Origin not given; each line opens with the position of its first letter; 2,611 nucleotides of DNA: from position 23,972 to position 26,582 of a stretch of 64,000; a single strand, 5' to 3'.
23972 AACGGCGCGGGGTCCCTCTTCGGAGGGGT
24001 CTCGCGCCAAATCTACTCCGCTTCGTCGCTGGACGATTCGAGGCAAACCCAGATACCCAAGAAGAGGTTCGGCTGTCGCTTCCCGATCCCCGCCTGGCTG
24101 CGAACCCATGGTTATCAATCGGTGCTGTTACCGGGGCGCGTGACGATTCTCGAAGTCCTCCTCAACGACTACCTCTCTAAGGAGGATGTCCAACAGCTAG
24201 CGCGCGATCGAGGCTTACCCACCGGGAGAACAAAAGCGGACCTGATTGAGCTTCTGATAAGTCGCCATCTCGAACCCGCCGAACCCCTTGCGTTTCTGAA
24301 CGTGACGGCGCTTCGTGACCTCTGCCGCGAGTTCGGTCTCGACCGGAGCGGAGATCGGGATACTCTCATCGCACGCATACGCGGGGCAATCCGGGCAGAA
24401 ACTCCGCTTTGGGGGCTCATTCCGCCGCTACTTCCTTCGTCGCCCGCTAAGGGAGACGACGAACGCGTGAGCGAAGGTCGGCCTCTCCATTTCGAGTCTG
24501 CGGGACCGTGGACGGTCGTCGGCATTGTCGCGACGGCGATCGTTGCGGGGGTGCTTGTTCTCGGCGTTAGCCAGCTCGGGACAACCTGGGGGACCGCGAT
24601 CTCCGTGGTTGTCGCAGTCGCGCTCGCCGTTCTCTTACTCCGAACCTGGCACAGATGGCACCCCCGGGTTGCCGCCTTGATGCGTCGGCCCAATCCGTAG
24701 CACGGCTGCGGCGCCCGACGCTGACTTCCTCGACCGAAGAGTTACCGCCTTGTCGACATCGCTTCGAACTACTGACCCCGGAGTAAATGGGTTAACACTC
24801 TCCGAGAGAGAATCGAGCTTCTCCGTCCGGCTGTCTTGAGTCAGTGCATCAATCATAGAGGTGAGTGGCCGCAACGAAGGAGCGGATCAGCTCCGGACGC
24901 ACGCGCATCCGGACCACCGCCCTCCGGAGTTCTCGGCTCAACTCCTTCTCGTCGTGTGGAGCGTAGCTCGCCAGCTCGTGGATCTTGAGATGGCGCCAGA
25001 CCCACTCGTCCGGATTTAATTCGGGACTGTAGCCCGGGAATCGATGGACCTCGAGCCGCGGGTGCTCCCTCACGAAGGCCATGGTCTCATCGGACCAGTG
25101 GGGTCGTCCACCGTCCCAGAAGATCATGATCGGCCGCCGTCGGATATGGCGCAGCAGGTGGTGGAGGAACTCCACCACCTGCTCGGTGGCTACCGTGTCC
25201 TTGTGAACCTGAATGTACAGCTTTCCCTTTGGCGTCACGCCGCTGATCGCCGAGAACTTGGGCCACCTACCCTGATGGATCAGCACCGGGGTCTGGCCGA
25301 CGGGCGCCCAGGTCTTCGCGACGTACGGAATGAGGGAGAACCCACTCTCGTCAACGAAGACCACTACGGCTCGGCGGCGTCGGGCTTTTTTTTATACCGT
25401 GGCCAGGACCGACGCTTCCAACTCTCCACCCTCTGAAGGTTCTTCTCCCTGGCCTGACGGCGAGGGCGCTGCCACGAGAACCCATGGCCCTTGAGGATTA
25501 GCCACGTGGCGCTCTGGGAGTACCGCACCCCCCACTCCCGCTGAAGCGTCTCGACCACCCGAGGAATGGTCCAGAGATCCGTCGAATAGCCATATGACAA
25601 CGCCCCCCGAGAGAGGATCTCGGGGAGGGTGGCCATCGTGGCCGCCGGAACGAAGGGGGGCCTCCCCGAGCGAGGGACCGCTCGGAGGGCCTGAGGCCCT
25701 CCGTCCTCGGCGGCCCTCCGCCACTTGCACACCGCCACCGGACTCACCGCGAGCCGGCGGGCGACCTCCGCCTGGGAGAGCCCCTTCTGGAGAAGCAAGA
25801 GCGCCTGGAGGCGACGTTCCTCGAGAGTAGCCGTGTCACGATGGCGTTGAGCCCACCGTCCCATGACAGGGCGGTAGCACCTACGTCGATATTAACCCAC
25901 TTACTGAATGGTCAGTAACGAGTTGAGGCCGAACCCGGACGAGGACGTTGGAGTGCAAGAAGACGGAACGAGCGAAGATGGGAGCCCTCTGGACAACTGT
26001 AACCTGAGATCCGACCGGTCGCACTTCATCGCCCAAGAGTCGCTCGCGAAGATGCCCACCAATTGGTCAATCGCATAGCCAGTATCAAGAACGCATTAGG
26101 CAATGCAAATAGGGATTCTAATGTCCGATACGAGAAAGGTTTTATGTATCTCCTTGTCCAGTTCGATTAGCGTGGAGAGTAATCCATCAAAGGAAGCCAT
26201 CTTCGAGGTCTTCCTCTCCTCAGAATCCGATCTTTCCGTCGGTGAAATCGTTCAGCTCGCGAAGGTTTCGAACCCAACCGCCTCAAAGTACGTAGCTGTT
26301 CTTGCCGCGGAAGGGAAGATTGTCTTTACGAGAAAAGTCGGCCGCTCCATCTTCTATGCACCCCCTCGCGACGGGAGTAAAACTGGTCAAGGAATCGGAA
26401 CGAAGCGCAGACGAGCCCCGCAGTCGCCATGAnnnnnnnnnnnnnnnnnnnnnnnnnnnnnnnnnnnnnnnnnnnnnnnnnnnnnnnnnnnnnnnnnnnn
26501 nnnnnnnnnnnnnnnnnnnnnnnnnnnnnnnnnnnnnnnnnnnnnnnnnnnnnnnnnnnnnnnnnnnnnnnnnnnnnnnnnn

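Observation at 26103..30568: Translationally coupled four-gene helicase module in the island: divergent Hachiman-like or undescribed defence system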

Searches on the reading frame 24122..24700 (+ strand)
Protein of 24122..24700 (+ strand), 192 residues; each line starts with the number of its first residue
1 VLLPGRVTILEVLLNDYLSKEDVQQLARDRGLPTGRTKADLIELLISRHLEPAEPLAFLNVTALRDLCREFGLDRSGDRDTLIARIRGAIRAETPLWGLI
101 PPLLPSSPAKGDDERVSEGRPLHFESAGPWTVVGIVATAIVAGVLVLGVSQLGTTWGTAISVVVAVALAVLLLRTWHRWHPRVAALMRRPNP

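Call 3: search_protein_families(library=pfam, proteins=[window:24122-24700:+], max_evalue=0.1)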
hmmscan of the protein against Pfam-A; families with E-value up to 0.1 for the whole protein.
window:24122-24700:+ (192 aa): 6 families
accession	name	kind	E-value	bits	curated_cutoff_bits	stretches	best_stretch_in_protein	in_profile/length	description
PF02037.33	SAP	-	1.3e-12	47.5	23.9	2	59-91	5-37/37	SAP domain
PF18953.6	SAP_new25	-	5.7e-08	32.7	26.3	2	64-88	13-37/51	SAP domain-containing new25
PF06040.16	Adeno_E3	-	0.0062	17.1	25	1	125-154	78-107/126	Adenovirus E3 protein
PF07291.16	MauE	-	0.007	17.1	27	1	127-181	44-95/128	Methylamine utilisation protein MauE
PF05425.18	CopD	-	0.019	15.8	32.1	1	124-182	7-67/105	Copper resistance protein D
PF05101.18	VirB3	-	0.094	13.5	23.9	0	135-187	23-67/84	Type IV secretory pathway, VirB3-like protein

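Call 4: search_protein_families(library=padloc, proteins=[window:24122-24700:+], max_evalue=0.1)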
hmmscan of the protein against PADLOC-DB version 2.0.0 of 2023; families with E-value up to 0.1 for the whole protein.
window:24122-24700:+ (192 aa): 0 families

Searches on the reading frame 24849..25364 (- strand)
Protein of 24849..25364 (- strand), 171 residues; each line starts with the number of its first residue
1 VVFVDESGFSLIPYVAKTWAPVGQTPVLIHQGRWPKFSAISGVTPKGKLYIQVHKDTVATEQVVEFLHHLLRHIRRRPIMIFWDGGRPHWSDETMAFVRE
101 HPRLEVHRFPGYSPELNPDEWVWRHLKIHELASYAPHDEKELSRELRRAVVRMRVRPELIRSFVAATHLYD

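Call 7: search_protein_families(library=ncbifam, proteins=[window:24849-25364:-], max_evalue=0.01)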
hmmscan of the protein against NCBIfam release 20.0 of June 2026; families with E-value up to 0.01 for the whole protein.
window:24849-25364:- (171 aa): 1 family
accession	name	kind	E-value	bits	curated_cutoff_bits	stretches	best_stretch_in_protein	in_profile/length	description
NF033545.0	transpos_IS630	equivalog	2.9e-30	105.7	100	1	2-150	147-295/299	IS630 family transposase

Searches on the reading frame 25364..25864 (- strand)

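Call 7: search_protein_families(library=ncbifam, proteins=[window:25364-25864:-], max_evalue=0.01)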
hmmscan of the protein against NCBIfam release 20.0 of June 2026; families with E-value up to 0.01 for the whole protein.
window:25364-25864:- (166 aa): 5 families
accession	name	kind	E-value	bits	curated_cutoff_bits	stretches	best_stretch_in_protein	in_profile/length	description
NF033545.0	transpos_IS630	equivalog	2e-27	96.4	100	1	17-164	1-144/299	IS630 family transposase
NF033577.2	transpos_IS481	equivalog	1.4e-07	31.4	224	1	19-148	3-125/284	IS481 family transposase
NF047595.1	IS66_ISRel24_TnpA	equivalog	3.4e-05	24.4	74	1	23-78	16-66/113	IS66-like element accessory protein TnpA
NF033516.0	transpos_IS3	equivalog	0.00056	19.3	160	1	18-65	3-51/369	IS3 family transposase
NF033546.1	transpos_IS21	equivalog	0.0027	17.3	160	1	23-112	3-83/294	IS21 family transposase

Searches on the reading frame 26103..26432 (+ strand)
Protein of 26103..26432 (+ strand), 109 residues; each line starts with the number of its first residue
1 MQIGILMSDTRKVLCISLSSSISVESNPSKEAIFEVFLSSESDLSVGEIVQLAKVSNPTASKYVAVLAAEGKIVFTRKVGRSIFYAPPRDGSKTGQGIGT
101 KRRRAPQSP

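Call 3: search_protein_families(library=pfam, proteins=[window:26103-26432:+], max_evalue=0.1)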
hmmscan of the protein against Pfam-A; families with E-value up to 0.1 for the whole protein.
window:26103-26432:+ (109 aa): 4 families
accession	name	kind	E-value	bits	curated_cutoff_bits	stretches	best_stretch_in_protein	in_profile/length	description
PF09339.16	HTH_IclR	-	0.00087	19.5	22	1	32-71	7-46/52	IclR helix-turn-helix domain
PF08279.18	HTH_11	-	0.0011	19.2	25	1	31-80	3-53/55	HTH domain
PF12802.13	MarR_2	-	0.0098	16.5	27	1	39-75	15-52/61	MarR family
PF22168.2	DIP2311-like_C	-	0.083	13.6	27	0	38-85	14-60/63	Transcriptional regulator DIP2311-like, C-terminal domain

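Call 4: search_protein_families(library=padloc, proteins=[window:26103-26432:+], max_evalue=0.1)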
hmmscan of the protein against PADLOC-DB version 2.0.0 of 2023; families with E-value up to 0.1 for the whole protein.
window:26103-26432:+ (109 aa): 4 families
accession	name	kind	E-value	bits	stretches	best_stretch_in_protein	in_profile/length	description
PDLC01438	Csa3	-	3.1e-05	22.2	1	25-86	145-200/305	"CAS-I,CAS-II,CAS-III,CAS-IV,CAS-V,CAS-VI; associated_signaling"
PDLC04370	PDC-M05A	-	0.011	13.6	1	35-83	23-69/194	-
PDLC03963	SoFic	-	0.021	12.2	1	37-85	299-349/361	-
PDLC01879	CARF3--CARF_TM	-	0.033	11.8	1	22-85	151-207/222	-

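Call 7: search_protein_families(library=ncbifam, proteins=[window:26103-26432:+], max_evalue=0.01)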
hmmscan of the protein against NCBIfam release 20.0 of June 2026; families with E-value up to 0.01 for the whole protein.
window:26103-26432:+ (109 aa): 5 families
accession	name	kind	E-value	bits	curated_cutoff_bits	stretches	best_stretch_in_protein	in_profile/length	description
NF033788.1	HTH_metalloreg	subfamily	3.8e-06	26.6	55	1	27-86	10-67/77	metalloregulator ArsR/SmtB family transcription factor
NF041395.1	TranRegLrpA1_Halo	equivalog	0.00013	22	250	1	27-74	4-50/142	HTH-type transcriptional regulator LrpA1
NF040642.1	sulf_sens_BigR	equivalog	0.00015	21.7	155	1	40-86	30-75/95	sulfite-sensing transcriptional repressor BigR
NF033789.1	repress_SdpR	subfamily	0.00019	21.3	100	1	27-85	7-62/79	autorepressor SdpR family transcription factor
NF007528.0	PRK10141.1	subfamily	0.0071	16.2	97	1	36-86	23-72/117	metalloregulator ArsR/SmtB family transcription factor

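Call 12: list_cluster_members(proteins=[P0001, P0014, window:26103-26432:+, window:31403-33043:-])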
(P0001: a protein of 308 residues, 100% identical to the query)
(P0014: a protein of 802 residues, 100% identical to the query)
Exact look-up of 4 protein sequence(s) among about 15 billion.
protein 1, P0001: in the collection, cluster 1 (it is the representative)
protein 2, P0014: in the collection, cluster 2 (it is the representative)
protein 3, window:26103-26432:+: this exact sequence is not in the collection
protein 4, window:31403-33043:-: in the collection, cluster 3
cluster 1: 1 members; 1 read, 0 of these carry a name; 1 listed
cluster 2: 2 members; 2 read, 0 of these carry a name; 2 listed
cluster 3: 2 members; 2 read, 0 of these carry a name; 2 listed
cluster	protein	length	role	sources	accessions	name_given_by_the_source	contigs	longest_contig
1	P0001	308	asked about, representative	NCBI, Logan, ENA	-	-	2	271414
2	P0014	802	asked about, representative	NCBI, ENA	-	-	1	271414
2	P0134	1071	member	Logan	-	-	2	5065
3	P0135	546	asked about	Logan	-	-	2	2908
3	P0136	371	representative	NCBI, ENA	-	-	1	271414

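Call 51: search_protein_families(library=padloc, proteins=[P0134], max_evalue=1e-20)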
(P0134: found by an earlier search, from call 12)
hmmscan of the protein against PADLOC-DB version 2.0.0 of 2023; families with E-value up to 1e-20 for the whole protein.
P0134 (1071 aa): 20 families
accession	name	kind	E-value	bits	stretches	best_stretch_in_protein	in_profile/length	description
PDLC04531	PDC-M23B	-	6.2e-194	645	1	84-1056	76-1059/1060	-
PDLC04530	PDC-M23B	-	1.1e-88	296.2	1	295-1056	49-827/828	-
PDLC00192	HamB1|HamB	-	7.4e-71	237.1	1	295-729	253-678/1104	DEAD-box helicase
PDLC04532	PDC-M23B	-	1.8e-66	222.8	1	270-801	266-808/817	-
PDLC00174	HamB1|HamB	-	3.1e-52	175.6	1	295-728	287-717/1163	DEAD-box helicase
PDLC00186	HamB1|HamB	-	8e-52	174.3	1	330-778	162-600/864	DEAD-box helicase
PDLC00187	HamB1|HamB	-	7.1e-50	168.1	1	329-746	156-544/851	DEAD-box helicase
PDLC00194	HamB1|HamB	-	1.8e-49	166.5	1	308-510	225-425/995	DEAD-box helicase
PDLC00188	HamB1|HamB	-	6.7e-46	154.9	1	307-496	238-427/1037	DEAD-box helicase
PDLC00200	HamB2|HamB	-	6.3e-45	151.5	1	331-752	163-572/865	DEAD-box helicase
PDLC00185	HamB1|HamB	-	2.1e-36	123.2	1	329-748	157-555/871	DEAD-box helicase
PDLC00178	HamB1|HamB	-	2.1e-33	113.3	0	310-490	244-424/830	DEAD-box helicase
PDLC00190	HamB1|HamB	-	6.5e-32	108.9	0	570-735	377-537/866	DEAD-box helicase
PDLC00199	HamB2|HamB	-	2.9e-31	106.3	0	331-480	152-297/841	DEAD-box helicase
PDLC00176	HamB1|HamB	-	3.2e-30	102.9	0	573-744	375-538/845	DEAD-box helicase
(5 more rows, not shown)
